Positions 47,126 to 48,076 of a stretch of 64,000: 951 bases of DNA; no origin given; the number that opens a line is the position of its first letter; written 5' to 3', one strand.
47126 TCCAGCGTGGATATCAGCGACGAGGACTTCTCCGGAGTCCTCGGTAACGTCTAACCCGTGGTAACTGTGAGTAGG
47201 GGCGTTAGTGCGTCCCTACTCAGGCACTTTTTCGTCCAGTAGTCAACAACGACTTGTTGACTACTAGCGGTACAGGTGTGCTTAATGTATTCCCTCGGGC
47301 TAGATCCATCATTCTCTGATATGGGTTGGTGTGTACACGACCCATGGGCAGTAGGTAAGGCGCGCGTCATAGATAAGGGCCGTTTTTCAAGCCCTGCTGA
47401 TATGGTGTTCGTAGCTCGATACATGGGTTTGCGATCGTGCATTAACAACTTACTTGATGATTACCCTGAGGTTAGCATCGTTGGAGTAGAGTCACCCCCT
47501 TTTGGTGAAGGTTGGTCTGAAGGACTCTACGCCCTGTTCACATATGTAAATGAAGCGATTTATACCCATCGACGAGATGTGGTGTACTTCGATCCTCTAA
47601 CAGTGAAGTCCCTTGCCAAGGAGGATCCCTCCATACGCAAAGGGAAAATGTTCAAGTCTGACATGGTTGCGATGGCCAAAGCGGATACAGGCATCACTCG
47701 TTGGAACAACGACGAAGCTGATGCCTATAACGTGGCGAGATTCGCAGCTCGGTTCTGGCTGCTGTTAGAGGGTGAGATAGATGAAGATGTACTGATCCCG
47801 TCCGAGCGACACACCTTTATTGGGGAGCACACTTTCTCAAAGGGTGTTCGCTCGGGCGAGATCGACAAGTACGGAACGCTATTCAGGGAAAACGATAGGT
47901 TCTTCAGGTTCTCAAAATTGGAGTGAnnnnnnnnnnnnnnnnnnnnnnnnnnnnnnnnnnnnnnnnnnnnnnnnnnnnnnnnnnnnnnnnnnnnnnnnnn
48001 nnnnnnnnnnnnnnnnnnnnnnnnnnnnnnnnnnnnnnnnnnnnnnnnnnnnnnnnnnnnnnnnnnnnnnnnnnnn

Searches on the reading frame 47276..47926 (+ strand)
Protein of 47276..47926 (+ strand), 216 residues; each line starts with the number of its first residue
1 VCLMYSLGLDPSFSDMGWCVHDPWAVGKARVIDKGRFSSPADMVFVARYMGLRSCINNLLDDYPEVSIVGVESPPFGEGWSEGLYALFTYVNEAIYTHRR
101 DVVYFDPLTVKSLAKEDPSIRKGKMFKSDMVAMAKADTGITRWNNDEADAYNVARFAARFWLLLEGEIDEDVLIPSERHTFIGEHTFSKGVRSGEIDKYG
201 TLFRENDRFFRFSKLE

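Call 48: search_protein_families(library=pfam, proteins=[window:47276-47926:+], max_evalue=0.01)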
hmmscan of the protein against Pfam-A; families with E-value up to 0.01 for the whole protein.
window:47276-47926:+ (216 aa): 0 families

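Call 70: search_protein_families(library=phrogs, proteins=[window:47276-47926:+], max_evalue=0.001)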
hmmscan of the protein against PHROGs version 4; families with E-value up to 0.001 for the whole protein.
window:47276-47926:+ (216 aa): 1 family
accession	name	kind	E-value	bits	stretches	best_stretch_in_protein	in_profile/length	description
phrog_159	-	DNA, RNA and nucleotide metabolism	1.3e-07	31.9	1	4-163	88-252/330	RuvC-like Holliday junction resolvase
